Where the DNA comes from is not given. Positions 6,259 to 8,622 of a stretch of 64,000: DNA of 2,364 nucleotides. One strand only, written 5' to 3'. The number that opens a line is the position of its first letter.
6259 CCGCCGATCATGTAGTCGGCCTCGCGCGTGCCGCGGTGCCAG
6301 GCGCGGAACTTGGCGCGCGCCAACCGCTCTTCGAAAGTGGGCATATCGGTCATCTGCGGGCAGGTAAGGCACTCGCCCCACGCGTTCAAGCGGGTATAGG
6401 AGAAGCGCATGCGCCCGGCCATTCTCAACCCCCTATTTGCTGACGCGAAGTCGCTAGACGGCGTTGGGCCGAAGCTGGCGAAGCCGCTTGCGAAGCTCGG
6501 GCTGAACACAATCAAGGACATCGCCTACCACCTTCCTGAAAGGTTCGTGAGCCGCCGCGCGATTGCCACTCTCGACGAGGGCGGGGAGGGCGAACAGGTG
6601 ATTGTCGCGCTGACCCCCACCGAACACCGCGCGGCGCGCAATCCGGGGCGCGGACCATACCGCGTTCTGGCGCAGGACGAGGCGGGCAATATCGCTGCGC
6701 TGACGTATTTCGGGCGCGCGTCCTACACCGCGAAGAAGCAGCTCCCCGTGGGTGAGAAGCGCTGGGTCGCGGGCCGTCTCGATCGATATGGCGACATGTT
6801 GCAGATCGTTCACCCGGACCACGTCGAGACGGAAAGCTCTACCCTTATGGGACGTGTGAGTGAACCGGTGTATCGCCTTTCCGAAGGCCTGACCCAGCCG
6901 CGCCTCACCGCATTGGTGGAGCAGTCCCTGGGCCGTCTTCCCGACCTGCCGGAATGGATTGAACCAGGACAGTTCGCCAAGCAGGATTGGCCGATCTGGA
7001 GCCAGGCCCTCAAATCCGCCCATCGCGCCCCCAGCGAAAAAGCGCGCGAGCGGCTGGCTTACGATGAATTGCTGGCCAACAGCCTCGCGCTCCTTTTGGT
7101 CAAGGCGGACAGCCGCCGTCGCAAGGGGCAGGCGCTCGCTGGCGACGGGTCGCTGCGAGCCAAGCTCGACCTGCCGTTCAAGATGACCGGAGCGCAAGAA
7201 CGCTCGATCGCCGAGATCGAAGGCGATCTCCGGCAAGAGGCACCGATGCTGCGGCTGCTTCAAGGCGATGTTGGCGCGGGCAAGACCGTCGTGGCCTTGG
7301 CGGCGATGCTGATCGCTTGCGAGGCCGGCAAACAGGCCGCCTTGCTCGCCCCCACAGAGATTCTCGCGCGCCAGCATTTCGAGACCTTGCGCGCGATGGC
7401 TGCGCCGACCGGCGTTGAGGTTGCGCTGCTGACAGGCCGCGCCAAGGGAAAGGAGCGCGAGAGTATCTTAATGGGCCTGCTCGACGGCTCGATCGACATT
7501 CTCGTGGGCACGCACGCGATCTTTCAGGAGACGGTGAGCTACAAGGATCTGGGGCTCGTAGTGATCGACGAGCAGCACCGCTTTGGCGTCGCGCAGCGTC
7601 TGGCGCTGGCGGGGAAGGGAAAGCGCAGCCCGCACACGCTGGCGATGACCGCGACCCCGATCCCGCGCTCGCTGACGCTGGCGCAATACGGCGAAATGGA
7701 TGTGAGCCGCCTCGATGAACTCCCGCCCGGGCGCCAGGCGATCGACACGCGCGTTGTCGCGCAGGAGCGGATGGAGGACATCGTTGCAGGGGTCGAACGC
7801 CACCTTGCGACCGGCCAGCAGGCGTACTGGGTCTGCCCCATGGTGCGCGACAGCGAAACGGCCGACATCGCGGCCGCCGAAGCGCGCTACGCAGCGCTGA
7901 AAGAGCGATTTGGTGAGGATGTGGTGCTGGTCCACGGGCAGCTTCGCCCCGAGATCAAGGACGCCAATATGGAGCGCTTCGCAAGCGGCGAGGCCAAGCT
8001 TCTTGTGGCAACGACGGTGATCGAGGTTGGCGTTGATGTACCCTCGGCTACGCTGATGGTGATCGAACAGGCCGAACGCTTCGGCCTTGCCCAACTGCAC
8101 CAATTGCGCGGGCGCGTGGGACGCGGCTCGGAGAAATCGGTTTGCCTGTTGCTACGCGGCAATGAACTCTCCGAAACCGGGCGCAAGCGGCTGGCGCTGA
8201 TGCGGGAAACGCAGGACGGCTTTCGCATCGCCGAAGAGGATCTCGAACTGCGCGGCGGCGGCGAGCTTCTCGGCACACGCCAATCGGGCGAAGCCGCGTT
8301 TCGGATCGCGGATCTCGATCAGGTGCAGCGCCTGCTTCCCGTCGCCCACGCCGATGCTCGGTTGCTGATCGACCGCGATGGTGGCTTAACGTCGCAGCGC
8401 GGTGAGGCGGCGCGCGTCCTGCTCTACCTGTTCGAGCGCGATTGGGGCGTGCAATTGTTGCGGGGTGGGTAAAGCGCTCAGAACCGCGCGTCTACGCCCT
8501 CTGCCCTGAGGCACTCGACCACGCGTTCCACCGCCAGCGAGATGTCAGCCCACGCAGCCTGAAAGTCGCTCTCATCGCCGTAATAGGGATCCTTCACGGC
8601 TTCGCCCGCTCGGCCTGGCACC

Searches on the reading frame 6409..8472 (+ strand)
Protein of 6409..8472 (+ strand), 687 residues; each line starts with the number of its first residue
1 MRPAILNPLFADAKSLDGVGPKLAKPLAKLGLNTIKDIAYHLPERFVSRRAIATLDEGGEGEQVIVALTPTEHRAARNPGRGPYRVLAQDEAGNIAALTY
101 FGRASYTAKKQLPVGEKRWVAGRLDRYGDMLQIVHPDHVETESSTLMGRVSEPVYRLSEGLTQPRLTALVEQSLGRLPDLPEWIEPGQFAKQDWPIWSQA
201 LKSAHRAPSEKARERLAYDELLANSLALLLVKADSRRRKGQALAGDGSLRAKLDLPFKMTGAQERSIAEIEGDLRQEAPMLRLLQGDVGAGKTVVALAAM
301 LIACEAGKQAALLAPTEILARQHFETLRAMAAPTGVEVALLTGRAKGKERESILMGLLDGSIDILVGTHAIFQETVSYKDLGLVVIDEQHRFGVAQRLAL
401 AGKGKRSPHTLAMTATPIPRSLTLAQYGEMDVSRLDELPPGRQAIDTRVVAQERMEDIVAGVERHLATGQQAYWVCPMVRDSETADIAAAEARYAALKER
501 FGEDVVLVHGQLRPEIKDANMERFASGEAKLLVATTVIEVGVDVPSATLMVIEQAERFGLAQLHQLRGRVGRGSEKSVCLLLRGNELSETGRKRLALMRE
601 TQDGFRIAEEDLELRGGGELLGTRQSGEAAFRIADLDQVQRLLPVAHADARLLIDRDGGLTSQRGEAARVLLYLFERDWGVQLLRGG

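Call 8: search_protein_families(library=ncbifam, proteins=[window:6409-8472:+])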
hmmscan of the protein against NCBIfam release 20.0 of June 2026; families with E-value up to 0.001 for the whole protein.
window:6409-8472:+ (687 aa): 34 families (the best 25 are shown)
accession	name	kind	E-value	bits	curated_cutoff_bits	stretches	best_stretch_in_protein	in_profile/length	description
NF008164.0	PRK10917.1-2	equivalog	5.1e-277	920.8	785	1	1-687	3-704/704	ATP-dependent DNA helicase RecG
NF008168.0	PRK10917.2-2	equivalog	5.2e-222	739.4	718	1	10-669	110-778/795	ATP-dependent DNA helicase RecG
NF008165.0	PRK10917.1-3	equivalog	6.1e-209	695.9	711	1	11-666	8-672/692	ATP-dependent DNA helicase RecG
NF008163.0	PRK10917.1-1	equivalog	2.8e-200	667.1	796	1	14-657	12-671/692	ATP-dependent DNA helicase RecG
TIGR00643.1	recG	equivalog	2.5e-191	637.6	659.4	1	30-649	1-628/629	ATP-dependent DNA helicase RecG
NF008166.0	PRK10917.1-4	equivalog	1.2e-184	615.2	864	1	22-660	22-687/705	ATP-dependent DNA helicase RecG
NF008170.0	PRK10917.2-4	equivalog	6.1e-181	603.3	975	1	13-663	133-805/826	ATP-dependent DNA helicase RecG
NF008167.0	PRK10917.2-1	equivalog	5.2e-143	477.8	995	2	153-668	172-727/744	ATP-dependent DNA helicase RecG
TIGR00580.2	mfd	equivalog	9.9e-110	368.3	800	1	225-628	398-799/907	transcription-repair coupling factor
NF008169.0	PRK10917.2-3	equivalog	1.7e-86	291.1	555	1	25-642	9-595/610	ATP-dependent DNA helicase RecG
NF007966.0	PRK10689.1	equivalog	8e-76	255.6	1329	1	254-628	596-966/1148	transcription-repair coupling factor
NF010337.0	PRK13766.1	equivalog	3.2e-15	55.3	610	2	289-392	40-144/781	Hef nuclease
NF004067.0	PRK05580.1-4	equivalog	6.3e-13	48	763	1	230-392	177-330/737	primosomal protein N'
NF004066.1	PRK05580.1-3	equivalog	6.5e-13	47.9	813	1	251-391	245-378/788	primosomal protein N'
NF004070.0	PRK05580.2-2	equivalog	2.1e-12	46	921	1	258-391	196-324/729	primosomal protein N'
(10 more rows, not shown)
